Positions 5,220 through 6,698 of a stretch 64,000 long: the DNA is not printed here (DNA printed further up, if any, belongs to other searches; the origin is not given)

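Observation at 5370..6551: G-alpha-like protein with substitutions at the GTPase catalytic and guanine-contact positions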

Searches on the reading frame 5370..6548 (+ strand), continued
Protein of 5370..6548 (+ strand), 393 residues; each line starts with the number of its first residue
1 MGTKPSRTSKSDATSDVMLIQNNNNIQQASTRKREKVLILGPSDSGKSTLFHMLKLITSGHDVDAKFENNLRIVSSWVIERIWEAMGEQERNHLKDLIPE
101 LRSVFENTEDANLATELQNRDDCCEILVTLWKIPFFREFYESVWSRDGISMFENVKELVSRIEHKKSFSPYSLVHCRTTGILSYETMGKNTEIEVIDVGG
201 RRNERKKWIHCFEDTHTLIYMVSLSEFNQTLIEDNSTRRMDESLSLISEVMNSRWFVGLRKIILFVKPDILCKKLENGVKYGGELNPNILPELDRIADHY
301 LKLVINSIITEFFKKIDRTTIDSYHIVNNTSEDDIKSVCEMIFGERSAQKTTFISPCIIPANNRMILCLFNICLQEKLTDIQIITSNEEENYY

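Call 5: find_homologous_proteins(query=window:5370-6548:+, max_evalue=1e-10)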
Query window:5370-6548:+ (393 aa): 115 proteins with E <= 1e-10 among 5470 candidates.
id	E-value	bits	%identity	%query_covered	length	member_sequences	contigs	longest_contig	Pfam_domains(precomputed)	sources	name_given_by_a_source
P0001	4.9e-250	847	100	96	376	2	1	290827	PF00025.28,PF00503.27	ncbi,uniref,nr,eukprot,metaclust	ncbi:predicted protein [Naegleria gruberi]|uniref:Predicted protein n=1 Tax=Naegleria gruberi TaxID=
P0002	3.8e-173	594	74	98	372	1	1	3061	PF00025.28,PF00503.27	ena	-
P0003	1.2e-33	135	35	61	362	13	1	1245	PF00025.28,PF00503.27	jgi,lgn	-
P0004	9.2e-32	129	35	63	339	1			PF00025.28,PF00503.27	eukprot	eukprot:TRINITY_DN15756_c0_g1_i5.p1 TRINITY_DN15756_c0_g1~~TRINITY_DN15756_c0_g1_i5.p1 ORF type:comp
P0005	1.9e-30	124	33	65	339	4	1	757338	PF00025.28,PF00503.27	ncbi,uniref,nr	ncbi:hypothetical protein FDP41_005809 [Naegleria fowleri]|uniref:Uncharacterized protein n=1 Tax=Na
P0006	1.7e-29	121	35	61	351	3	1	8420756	PF00025.28,PF00503.27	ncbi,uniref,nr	ncbi:guanine nucleotide-binding protein g(o) subunit alpha [Anaeramoeba flamelloides]|uniref:Guanine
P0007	1.9e-29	121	31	74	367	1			PF00025.28,PF00503.27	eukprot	eukprot:TRINITY_DN66356_c1_g15_i1.p1 TRINITY_DN66356_c1_g15~~TRINITY_DN66356_c1_g15_i1.p1 ORF type:c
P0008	5.2e-29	120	33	70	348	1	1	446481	PF00025.28,PF00503.27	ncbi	ncbi:hypothetical protein ABK040_009715 [Willaertia magna]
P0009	5.2e-27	113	31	68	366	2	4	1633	PF00025.28,PF00503.27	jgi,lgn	-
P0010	1.1e-26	112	31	65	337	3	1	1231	PF00025.28,PF00503.27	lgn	-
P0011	2.7e-26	111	33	61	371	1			PF00025.28,PF00503.27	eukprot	eukprot:TRINITY_DN67856_c2_g1_i10.p1 TRINITY_DN67856_c2_g1~~TRINITY_DN67856_c2_g1_i10.p1 ORF type:co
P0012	3.5e-26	110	30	69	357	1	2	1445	PF00025.28,PF00503.27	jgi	-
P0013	3.6e-26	110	28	70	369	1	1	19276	PF00025.28,PF00503.27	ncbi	ncbi:MAG: hypothetical protein MHM6MM_004476 [Cercozoa sp. M6MM]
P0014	9.2e-26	109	31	70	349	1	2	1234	PF00025.28,PF00503.27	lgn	-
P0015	1.4e-25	108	32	63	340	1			PF00025.28,PF00503.27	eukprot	eukprot:gene9819-2142_t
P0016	1.6e-25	108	31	72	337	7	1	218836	PF00025.28,PF00503.27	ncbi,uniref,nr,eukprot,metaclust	ncbi:predicted protein [Naegleria gruberi]|uniref:Predicted protein n=1 Tax=Naegleria gruberi TaxID=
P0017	4.0e-25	107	29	64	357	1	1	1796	PF00025.28,PF00503.27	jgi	jgi:GTPase SAR1 family protein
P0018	4.4e-25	107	30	61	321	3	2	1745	PF00025.28,PF00503.27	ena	-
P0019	4.4e-25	107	30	70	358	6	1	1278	PF00025.28,PF00503.27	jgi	jgi:GTPase SAR1 family protein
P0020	8.5e-25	106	31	63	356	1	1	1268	PF00025.28,PF00503.27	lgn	-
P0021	1.4e-24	105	29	80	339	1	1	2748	PF00025.28,PF08477.20,PF00503.27,PF00009.34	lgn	-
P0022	1.8e-24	105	33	61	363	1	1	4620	PF00025.28,PF00503.27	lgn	-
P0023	5.2e-24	103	31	63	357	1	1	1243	PF00025.28,PF00503.27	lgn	-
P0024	6.6e-24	103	51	26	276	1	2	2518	PF00025.28,PF00503.27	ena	-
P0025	7.3e-24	103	33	69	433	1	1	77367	PF00025.28,PF00503.27,PF12937.13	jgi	jgi:guanine nucleotide-binding protein G(i) subunit alpha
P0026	1.1e-23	102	32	61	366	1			PF00025.28,PF00503.27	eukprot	eukprot:TRINITY_DN13276_c0_g1_i1.p1 TRINITY_DN13276_c0_g1~~TRINITY_DN13276_c0_g1_i1.p1 ORF type:comp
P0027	1.3e-23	102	30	61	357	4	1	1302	PF00025.28,PF00503.27,PF04670.19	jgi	-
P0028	1.3e-23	102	31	61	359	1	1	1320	PF00025.28,PF00503.27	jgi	-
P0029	1.5e-23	102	28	67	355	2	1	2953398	PF00025.28,PF00503.27,PF04670.19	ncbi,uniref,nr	ncbi:guanine nucleotide-binding protein g(o) subunit alpha [Anaeramoeba flamelloides]|uniref:Guanine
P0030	1.7e-23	101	29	77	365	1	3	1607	PF00025.28,PF00503.27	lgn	-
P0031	2.3e-23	101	33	42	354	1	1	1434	PF00025.28,PF00503.27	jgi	-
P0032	2.9e-23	101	30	61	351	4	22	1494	PF00025.28,PF00503.27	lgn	-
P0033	3.2e-23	101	30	69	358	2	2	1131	PF00025.28,PF00503.27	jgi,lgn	jgi:GTPase SAR1 family protein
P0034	3.6e-23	100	28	70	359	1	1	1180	PF00025.28,PF00503.27,PF04670.19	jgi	-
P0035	3.6e-23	100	28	61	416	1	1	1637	PF00025.28,PF00503.27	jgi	-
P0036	3.9e-23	100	30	67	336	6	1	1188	PF00025.28,PF00503.27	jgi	-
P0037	6.6e-23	100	28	61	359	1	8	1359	PF00025.28,PF00503.27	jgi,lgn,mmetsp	jgi:GTPase SAR1 family protein|mmetsp:Transcript_118250/g.166223 ORF Transcript_118250/g.166223 Tran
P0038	7.6e-23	99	32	61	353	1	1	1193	PF00025.28,PF00503.27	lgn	-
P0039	8.7e-23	99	30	61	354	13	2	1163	PF00025.28,PF00503.27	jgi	jgi:GTPase SAR1 family protein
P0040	1.1e-22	99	31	61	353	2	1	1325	PF00025.28,PF00503.27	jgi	-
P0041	1.9e-22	98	32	61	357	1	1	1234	PF00025.28,PF00503.27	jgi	-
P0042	2.2e-22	98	30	61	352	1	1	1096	PF00025.28,PF00503.27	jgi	-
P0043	2.8e-22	97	31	61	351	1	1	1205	PF00025.28,PF00503.27,PF04670.19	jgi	jgi:GTPase SAR1 family protein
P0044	4.4e-22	97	28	70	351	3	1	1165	PF00025.28,PF00503.27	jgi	-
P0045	5.4e-22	97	28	70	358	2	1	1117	PF00025.28,PF00503.27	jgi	-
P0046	5.4e-22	97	29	70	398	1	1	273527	PF00025.28,PF00503.27,PF00009.34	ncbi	ncbi:hypothetical protein ABK040_008126 [Willaertia magna]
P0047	5.5e-22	97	29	61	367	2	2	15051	PF00025.28,PF00503.27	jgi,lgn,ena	jgi:GTPase SAR1 family protein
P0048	6.4e-22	96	28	68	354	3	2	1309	PF00025.28,PF00503.27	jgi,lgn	-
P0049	6.5e-22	96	30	61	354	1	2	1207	PF00025.28,PF00503.27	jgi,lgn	jgi:GTPase SAR1 family protein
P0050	6.7e-22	96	30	61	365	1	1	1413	PF00025.28,PF00503.27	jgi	jgi:guanine nucleotide-binding protein G(i) subunit alpha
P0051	8.8e-22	96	31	63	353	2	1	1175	PF00025.28,PF00503.27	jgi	-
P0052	9.5e-22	96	30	70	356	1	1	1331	PF00025.28,PF00503.27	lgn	-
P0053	9.6e-22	96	28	67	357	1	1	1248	PF00025.28,PF00503.27,PF04670.19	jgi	-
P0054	1.3e-21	95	30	61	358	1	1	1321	PF00025.28,PF00503.27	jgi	-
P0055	1.4e-21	95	29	70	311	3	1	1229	PF00025.28,PF00503.27,PF04670.19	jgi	-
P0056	1.6e-21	95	30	61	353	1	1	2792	PF00025.28,PF00503.27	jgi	-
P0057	1.8e-21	95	29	60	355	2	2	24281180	PF00025.28,PF00503.27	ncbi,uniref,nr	ncbi:guanine nucleotide-binding protein g(o) subunit alpha [Anaeramoeba flamelloides]|uniref:Guanine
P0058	1.9e-21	95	44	26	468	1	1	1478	PF00025.28,PF00503.27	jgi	jgi:GTPase SAR1 family protein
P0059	2.2e-21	95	30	61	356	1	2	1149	PF00025.28,PF00503.27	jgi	-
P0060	2.3e-21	95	29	61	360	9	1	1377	PF00025.28,PF00503.27,PF04670.19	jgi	-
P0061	3.3e-21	94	35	45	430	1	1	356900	PF00025.28,PF00503.27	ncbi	ncbi:hypothetical protein ABK040_012958 [Willaertia magna]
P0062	3.8e-21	94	27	69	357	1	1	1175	PF00025.28,PF00503.27,PF04670.19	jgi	-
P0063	4.9e-21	93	27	67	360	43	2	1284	PF00025.28,PF00503.27,PF04670.19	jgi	-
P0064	4.9e-21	93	27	69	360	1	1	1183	PF00025.28,PF00503.27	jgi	jgi:GTPase SAR1 family protein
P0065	5.1e-21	93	29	62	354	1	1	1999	PF00025.28,PF00503.27,PF04670.19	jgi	-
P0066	5.7e-21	93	28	70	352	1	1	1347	PF00025.28,PF00503.27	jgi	jgi:GTPase SAR1 family protein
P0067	7.1e-21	93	29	61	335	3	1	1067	PF00025.28,PF00503.27,PF04670.19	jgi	-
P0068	7.5e-21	93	28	62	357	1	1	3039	PF00025.28,PF00503.27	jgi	jgi:GTPase SAR1 family protein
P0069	9.0e-21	93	29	66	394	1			PF00025.28,PF00503.27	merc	-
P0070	1.5e-20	92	30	69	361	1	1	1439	PF00025.28,PF00503.27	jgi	-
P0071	2.6e-20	91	32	61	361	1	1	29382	PF00025.28,PF00503.27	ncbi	ncbi:hypothetical protein JCM3766R1_001945 [Sporobolomyces carnicolor]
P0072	2.6e-20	91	32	37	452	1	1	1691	PF00025.28,PF00503.27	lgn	-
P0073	3.1e-20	91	30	61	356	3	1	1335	PF00025.28,PF00503.27,PF00009.34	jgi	-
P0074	3.7e-20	91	29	63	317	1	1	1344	PF00025.28,PF00503.27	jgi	-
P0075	5.7e-20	90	30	61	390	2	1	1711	PF00025.28,PF00503.27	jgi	-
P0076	9.2e-20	89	29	61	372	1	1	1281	PF00025.28,PF00503.27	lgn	-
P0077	1.3e-19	89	43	26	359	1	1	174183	PF00025.28,PF00503.27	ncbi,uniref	ncbi:guanine nucleotide-binding protein subunit alpha [Sporobolomyces koalae]|uniref:guanine nucleot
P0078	2.0e-19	88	29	70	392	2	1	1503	PF00025.28,PF00503.27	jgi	-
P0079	2.1e-19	88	45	25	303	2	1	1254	PF00025.28,PF00503.27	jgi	jgi:GTPase SAR1 family protein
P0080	2.5e-19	88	44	26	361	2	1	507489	PF00025.28,PF00503.27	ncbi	ncbi:hypothetical protein JCM3765_001996 [Sporobolomyces pararoseus]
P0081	2.8e-19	88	40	25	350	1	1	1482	PF00025.28,PF00503.27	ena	-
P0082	2.8e-19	88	27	62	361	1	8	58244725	PF00025.28,PF00503.27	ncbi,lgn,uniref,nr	ncbi:Guanine nucleotide-binding protein G(o) subunit alpha [Holothuria leucospilota]|uniref:Guanine 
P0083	2.9e-19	88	28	61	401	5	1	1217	PF00025.28,PF00503.27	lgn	-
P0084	4.4e-19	87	37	25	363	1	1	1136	PF00025.28,PF00503.27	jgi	-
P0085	4.6e-19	87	44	25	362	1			PF00025.28,PF00503.27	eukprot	eukprot:TRINITY_DN3332_c0_g1_i2.p1 TRINITY_DN3332_c0_g1~~TRINITY_DN3332_c0_g1_i2.p1 ORF type:complet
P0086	5.2e-19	87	31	61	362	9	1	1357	PF00025.28,PF00503.27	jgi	-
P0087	5.4e-19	87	29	66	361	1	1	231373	PF00025.28,PF00503.27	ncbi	ncbi:hypothetical protein JCM16303_003206 [Sporobolomyces ruberrimus]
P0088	7.3e-19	86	28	63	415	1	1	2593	PF00025.28,PF00503.27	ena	-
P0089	8.3e-19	86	29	61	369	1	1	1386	PF00025.28,PF00503.27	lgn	-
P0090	1.1e-18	86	28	62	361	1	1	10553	PF00025.28,PF00503.27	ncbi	ncbi:hypothetical protein JCM5353_008505 [Sporobolomyces roseus]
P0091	1.2e-18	86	35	47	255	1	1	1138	PF00025.28,PF00503.27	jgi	-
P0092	1.3e-18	85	28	62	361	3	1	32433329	PF00025.28,PF00503.27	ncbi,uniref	ncbi:guanine nucleotide-binding protein G(o) subunit alpha-like [Apostichopus japonicus]|uniref:guan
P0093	2.7e-18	84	27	63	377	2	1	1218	PF00025.28,PF00503.27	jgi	-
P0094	4.3e-18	84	28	61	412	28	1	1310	PF00025.28,PF00503.27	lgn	-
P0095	4.5e-18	84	26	64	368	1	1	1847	PF00025.28,PF00503.27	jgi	jgi:guanine nucleotide-binding protein G(i) subunit alpha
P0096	6.0e-18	83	30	61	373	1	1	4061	PF00025.28,PF00503.27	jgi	jgi:GTPase SAR1 family protein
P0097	4.3e-17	80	31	40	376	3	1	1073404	PF00025.28,PF00503.27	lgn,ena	-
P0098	4.3e-17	80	28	61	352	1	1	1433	PF00025.28,PF00503.27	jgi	-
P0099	5.1e-17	80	26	65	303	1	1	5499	PF00025.28,PF00503.27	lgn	-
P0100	1.0e-16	79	28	65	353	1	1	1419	PF00025.28,PF00503.27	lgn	-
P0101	3.7e-16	77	28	60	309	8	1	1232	PF00025.28,PF00503.27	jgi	-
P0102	8.0e-16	76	34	37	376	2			PF00025.28,PF00503.27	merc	-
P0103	8.9e-16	76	27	46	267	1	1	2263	PF00025.28,PF00503.27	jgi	-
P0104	1.5e-15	75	25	63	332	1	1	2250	PF00025.28,PF00503.27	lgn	-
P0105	2.4e-15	75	26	60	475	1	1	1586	PF00025.28,PF00503.27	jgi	-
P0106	2.7e-15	75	28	60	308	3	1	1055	PF00025.28,PF00503.27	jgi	-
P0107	3.2e-15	74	35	26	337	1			PF00025.28,PF00503.27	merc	-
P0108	8.9e-15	73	31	61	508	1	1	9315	PF00025.28,PF00503.27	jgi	jgi:guanine nucleotide-binding protein G(i) subunit alpha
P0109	2.4e-14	71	28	63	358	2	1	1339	PF00025.28,PF00503.27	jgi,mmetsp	mmetsp:Transcript_34357/g.58196 ORF Transcript_34357/g.58196 Transcript_34357/m.58196 type:complete 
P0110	2.5e-14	71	34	30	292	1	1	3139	PF00025.28,PF00503.27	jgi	jgi:energy-coupling factor transporter ATP-binding protein EcfA2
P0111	4.7e-14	70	29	69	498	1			PF00503.27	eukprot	eukprot:gene10076-2497_t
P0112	5.5e-14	70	31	60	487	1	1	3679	PF00025.28,PF00503.27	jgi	jgi:guanine nucleotide-binding protein G(i) subunit alpha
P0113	1.0e-13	69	29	69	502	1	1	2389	PF00025.28,PF00503.27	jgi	jgi:guanine nucleotide-binding protein G(i) subunit alpha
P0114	1.6e-11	62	30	61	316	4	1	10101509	PF00025.28,PF00503.27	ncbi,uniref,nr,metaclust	ncbi:uncharacterized protein THITE_2141899 [Thermothielavioides terrestris NRRL 8126]|uniref:Unchara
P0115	7.4e-11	60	31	48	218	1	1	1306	PF00503.27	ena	-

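Call 10: find_encoding_contigs(protein=P0002, flank=5000)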
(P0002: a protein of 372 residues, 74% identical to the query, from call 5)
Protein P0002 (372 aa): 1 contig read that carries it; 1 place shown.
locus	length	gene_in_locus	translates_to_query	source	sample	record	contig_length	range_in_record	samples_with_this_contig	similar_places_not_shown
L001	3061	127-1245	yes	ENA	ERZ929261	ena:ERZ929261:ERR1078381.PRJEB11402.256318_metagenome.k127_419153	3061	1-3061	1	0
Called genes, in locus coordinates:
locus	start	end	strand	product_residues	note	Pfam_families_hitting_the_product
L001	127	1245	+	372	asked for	PF00025:Arf (faint), PF00503:G-alpha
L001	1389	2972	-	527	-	PF02515:CoA_transf_3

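Call 22: predict_structure(alignment_id=A2)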
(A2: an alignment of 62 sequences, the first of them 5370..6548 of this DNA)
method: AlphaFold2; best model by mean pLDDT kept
length: 393 residues; sequences in the alignment: 62
mean_pLDDT: 74.7   pTM: 0.73
mean pLDDT of the five models: 74.7, 73.3, 72.8, 72.3, 67.9
residues with pLDDT >= 90: 69; 70-90: 196; 50-70: 79; < 50: 49
segments of 3 or more residues with pLDDT < 50: 1-3, 348-393
pLDDT, mean of each block of 10 residues (from residue 1): 51 59 56 85 90 85 66 84 82 83 71 79 89 88 70 78 84 70 66 86 78 91 90 87 92 91 92 81 58 63 84 87 90 89 66 41 41 45 38 34
secondary structure, 60 per line:
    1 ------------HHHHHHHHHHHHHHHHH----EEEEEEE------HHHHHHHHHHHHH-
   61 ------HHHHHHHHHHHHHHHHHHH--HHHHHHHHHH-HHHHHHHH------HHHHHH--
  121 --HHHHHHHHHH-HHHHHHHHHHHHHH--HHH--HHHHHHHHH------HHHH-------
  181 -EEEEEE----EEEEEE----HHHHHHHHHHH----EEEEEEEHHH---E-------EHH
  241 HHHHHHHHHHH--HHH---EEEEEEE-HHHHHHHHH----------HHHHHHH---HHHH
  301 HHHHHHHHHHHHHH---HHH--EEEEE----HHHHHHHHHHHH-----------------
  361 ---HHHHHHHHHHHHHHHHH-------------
elements in order: H13-29 E34-40 H47-59 H67-85 H88-97 H99-106 H113-118 H123-132 H134-147 H155-163 H170-173 E182-187 E192-197 H202-212 E217-223 H239-251 E260-266 H268-276 H287-293 H297-314 E323-327 H332-343 H364-380

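Call 26: find_encoding_contigs(protein=P0025, flank=6000, max_places=3)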
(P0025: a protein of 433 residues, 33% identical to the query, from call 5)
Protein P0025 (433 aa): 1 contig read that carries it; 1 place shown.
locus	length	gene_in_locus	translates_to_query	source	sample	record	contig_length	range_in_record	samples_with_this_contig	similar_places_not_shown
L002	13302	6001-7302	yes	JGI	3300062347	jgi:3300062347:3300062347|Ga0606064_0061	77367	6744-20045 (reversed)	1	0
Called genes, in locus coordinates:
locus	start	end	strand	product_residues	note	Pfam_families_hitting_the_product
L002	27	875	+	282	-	-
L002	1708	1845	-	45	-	-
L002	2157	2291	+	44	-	-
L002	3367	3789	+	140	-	-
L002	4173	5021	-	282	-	-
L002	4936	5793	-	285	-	-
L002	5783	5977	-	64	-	-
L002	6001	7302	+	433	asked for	PF00503:G-alpha, PF00025:Arf (weak), PF12937:F-box-like (faint)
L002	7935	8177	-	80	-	-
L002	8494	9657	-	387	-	PF17667:Pkinase_fungal (weak)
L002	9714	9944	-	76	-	-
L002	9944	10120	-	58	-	-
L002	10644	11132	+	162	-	-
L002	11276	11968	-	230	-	-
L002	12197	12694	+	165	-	-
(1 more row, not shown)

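Call 27: fold_search(model_id=the predicted structure, library=pdb)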
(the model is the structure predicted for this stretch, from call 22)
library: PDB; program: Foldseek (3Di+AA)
matches with E <= 10: 1907; with E <= 0.001: 1002
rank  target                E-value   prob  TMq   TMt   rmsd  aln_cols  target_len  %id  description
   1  1tag                  1.0e-17  1.00  0.52  0.62   6.6       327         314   23  STRUCTURAL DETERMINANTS FOR ACTIVATION OF THE ALPHA-SUBUNIT OF A HETEROTRIMERIC G PROTEIN (released 1995-02-07)
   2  2rgn_A                1.8e-17  1.00  0.57  0.67   5.7       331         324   23  Crystal Structure of p63RhoGEF complex with Galpha-q and RhoA (released 2008-01-15)
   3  4gnk_A                2.1e-17  1.00  0.57  0.65   7.4       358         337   22  Crystal structure of Galphaq in complex with full-length human PLCbeta3 (released 2013-02-06)
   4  8qeh_A                3.4e-17  1.00  0.56  0.64   6.1       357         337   23  Crystal structure of the G11 protein heterotrimer bound to FR900359 inhibitor (released 2025-03-19)
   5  1gfi                  8.0e-17  1.00  0.58  0.71   5.6       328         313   21  STRUCTURES OF ACTIVE CONFORMATIONS OF GI ALPHA 1 AND THE MECHANISM OF GTP HYDROLYSIS (released 1995-03-31)
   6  1azt_A                9.4e-17  1.00  0.55  0.63   6.2       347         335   24  GS-ALPHA COMPLEXED WITH GTP-GAMMA-S (released 1998-02-25)
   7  1got_A                9.9e-17  1.00  0.51  0.58   7.3       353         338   22  HETEROTRIMERIC COMPLEX OF A GT-ALPHA/GI-ALPHA CHIMERA AND THE GT-BETA-GAMMA SUBUNITS (released 1997-03-12)
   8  7bph_A                1.0e-16  1.00  0.59  0.63   8.1       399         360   21  Crystal structure of GppNHp-bound GNAS in complex with the cyclic peptide inhibitor GN13 (released 2021-03-31)
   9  9u3p_B                1.1e-16  1.00  0.56  0.65   6.1       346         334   23  Cryo-EM structure of human AC9-Gs complex (soluble domain) (released 2025-06-11)
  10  8qeg_A                1.2e-16  1.00  0.58  0.66   5.7       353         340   22  Crystal structure of the G11 protein heterotrimer bound to YM-254890 inhibitor (released 2025-03-19)
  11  1shz_A                1.4e-16  1.00  0.56  0.67   6.3       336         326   22  Crystal Structure of the p115RhoGEF rgRGS Domain in A Complex with Galpha(13):Galpha(i1) Chimera (released 2005-01-18)
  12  3ah8_A                1.6e-16  1.00  0.55  0.62   7.4       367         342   21  Structure of heterotrimeric G protein Galpha-q beta gamma in complex with an inhibitor YM-254890 (released 2010-07-21)
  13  4gnk_C                1.7e-16  1.00  0.57  0.68   5.6       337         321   23  Crystal structure of Galphaq in complex with full-length human PLCbeta3 (released 2013-02-06)
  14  1tad_C                1.7e-16  1.00  0.54  0.65   5.9       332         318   22  GTPASE MECHANISM OF GPROTEINS FROM THE 1.7-ANGSTROM CRYSTAL STRUCTURE OF TRANSDUCIN ALPHA-GDP-ALF4- (released 1995-05-08)
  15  4qj3_A                1.7e-16  1.00  0.54  0.66   6.0       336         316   22  Structure of a fragment of human phospholipase C-beta3 delta472-559, in complex with Galphaq (released 2014-10-22)
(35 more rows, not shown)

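Call 30: search_protein_representatives(protein=window:5370-6548:+)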
Query: 393 residues. Proteins with E-value up to 0.001 (for the whole library): 7719; up to 1e-10: 2950; up to 1e-30: 9. The best 150 are listed.
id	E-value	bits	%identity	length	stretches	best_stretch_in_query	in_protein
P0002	1.2e-173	594.0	78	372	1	19-386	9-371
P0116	3.1e-70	253.7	50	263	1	126-388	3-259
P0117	2.9e-57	211.0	40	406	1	1-384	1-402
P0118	1.2e-36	143.1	31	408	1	36-383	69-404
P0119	1.7e-35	139.3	32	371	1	36-385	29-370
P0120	1.6e-34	136.1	28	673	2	34-284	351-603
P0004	2.9e-32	128.7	35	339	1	19-281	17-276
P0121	3.8e-32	128.3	40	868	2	142-276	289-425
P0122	5.2e-31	124.6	30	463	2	31-276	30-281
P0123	1.2e-30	123.4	33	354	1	27-276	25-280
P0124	2.5e-30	122.3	35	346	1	23-276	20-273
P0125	2.6e-30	122.2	32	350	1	1-323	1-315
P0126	3.7e-30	121.8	34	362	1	26-279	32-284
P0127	5.9e-30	121.1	35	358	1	9-276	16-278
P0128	8.7e-30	120.5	28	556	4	175-271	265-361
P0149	7.8e-27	110.8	31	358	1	38-385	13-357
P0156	1.9e-26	109.5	39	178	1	216-383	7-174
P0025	2.3e-24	102.7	34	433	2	30-274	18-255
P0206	2.3e-24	102.7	31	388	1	76-363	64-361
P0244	1.4e-23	100.1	30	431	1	27-382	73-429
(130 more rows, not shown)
